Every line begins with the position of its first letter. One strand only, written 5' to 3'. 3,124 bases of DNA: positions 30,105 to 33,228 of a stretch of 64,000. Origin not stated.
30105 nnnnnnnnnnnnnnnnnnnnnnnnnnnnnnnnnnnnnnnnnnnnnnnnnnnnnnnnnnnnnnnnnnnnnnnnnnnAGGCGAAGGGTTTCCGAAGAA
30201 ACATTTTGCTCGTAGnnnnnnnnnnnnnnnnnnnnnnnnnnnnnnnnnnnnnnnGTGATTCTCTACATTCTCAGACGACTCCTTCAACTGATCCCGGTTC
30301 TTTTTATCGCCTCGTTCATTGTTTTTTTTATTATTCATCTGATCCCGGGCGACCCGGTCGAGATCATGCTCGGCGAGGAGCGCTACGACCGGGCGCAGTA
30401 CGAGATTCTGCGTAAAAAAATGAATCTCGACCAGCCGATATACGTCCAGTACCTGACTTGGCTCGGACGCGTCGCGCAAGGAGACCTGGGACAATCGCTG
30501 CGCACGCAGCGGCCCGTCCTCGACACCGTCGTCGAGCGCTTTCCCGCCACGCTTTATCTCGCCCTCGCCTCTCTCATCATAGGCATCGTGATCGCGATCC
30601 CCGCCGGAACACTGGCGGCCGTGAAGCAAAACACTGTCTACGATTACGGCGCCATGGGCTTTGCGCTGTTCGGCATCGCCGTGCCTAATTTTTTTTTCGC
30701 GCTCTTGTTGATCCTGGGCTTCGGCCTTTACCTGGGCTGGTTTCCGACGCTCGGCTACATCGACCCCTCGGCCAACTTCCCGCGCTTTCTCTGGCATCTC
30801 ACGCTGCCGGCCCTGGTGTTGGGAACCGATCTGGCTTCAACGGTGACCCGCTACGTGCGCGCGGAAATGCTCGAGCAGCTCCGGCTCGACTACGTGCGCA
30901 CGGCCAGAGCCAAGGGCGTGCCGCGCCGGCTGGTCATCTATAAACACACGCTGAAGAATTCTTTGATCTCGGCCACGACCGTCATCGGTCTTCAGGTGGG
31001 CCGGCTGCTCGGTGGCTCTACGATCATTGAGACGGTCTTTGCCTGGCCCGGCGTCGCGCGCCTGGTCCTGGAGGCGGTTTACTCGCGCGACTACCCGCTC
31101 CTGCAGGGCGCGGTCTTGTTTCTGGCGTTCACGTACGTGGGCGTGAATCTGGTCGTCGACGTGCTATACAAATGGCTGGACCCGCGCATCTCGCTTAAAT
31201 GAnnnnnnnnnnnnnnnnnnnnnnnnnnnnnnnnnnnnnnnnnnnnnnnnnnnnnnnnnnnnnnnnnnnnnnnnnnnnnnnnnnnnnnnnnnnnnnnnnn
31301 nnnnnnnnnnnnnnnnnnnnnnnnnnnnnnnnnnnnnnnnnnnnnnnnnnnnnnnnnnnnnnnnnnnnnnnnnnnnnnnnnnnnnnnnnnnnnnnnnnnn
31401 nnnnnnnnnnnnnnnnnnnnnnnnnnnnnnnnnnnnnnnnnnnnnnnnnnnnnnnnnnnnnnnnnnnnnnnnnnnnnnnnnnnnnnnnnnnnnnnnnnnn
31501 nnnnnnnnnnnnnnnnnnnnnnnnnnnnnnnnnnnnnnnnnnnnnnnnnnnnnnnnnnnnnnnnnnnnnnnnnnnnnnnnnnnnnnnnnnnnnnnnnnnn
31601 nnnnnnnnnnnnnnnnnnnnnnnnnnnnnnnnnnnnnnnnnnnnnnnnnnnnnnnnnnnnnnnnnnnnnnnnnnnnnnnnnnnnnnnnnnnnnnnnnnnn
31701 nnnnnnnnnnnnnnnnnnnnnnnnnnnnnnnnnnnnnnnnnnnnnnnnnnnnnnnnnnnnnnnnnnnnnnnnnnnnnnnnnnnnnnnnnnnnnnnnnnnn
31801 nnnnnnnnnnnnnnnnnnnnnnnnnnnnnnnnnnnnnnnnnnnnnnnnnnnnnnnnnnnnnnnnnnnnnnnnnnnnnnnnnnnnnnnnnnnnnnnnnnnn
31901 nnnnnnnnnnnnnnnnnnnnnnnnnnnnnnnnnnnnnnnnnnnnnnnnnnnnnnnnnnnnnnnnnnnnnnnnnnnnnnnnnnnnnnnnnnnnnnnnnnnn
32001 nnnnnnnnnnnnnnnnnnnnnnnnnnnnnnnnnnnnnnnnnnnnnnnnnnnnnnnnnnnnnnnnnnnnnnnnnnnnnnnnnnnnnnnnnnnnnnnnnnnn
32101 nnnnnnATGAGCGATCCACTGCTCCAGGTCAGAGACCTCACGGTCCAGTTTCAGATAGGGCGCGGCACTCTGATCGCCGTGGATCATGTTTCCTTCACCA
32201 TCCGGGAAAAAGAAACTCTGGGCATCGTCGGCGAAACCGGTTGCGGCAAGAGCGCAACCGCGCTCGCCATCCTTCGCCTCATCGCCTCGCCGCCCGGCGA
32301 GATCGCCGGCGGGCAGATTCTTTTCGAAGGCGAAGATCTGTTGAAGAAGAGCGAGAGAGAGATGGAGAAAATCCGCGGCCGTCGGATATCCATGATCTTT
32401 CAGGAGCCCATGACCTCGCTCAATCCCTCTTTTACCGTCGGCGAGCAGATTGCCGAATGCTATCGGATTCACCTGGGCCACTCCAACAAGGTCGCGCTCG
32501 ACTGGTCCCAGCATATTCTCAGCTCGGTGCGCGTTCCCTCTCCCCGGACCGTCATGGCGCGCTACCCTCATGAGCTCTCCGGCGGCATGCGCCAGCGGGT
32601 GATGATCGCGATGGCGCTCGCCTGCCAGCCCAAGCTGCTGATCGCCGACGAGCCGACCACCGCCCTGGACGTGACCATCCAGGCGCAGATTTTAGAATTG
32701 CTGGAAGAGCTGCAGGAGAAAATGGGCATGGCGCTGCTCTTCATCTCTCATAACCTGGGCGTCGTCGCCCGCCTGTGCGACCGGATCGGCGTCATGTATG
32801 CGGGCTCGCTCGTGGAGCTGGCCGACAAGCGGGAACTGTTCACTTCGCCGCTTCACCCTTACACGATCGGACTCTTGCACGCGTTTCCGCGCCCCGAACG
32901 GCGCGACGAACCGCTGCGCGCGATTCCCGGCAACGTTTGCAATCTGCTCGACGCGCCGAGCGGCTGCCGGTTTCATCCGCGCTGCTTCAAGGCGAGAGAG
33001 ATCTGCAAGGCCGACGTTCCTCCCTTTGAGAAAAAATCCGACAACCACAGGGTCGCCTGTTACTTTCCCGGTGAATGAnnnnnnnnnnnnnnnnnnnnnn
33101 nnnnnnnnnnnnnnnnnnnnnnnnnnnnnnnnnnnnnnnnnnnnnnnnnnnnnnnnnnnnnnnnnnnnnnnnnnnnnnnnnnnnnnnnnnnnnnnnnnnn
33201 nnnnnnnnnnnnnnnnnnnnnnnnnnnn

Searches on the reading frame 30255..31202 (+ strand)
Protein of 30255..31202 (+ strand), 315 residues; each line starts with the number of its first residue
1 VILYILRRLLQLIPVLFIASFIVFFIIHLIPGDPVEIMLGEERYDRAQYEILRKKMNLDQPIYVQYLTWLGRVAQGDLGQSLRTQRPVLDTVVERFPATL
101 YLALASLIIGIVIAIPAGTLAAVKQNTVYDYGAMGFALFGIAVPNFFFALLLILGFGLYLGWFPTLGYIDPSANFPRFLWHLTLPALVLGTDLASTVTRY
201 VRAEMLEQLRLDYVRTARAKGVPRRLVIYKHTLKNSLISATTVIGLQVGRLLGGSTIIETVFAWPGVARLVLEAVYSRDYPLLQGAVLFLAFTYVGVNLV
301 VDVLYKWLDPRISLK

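Call 55: search_protein_families(library=pfam, proteins=[window:30255-31202:+], max_evalue=0.00001)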
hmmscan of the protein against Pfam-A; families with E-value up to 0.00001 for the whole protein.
window:30255-31202:+ (315 aa): 2 families
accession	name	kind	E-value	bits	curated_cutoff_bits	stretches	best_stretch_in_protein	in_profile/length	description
PF00528.27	BPD_transp_1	-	4.7e-39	134.5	26.4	1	114-313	1-183/184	Binding-protein-dependent transport system inner membrane component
PF19300.4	BPD_transp_1_N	-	9.3e-16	58.5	23.8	1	1-103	1-114/114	Binding-prot-dependent transport system membrane comp, N-term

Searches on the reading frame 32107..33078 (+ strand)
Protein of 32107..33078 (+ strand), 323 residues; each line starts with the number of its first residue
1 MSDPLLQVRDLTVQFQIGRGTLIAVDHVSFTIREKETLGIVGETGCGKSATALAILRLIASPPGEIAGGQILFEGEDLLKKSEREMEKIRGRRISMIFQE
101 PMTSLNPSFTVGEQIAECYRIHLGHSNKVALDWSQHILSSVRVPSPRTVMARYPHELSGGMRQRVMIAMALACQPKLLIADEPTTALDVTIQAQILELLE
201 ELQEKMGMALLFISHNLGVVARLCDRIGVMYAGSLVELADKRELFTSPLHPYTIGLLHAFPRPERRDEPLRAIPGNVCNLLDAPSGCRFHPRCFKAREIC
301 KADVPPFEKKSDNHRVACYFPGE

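Call 55: search_protein_families(library=pfam, proteins=[window:32107-33078:+], max_evalue=0.00001)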
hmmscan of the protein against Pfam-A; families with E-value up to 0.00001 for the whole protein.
window:32107-33078:+ (323 aa): 3 families
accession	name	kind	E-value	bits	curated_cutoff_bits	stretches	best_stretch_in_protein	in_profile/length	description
PF00005.33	ABC_tran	-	1.5e-30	107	25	1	26-185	2-137/137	ABC transporter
PF08352.17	oligo_HPY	-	1.4e-20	73.9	27.1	1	236-300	1-65/65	Oligopeptide/dipeptide transporter, C-terminal region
PF13304.12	AAA_21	-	2e-06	28.5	27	0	153-220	234-303/304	AAA domain, putative AbiEii toxin, Type IV TA system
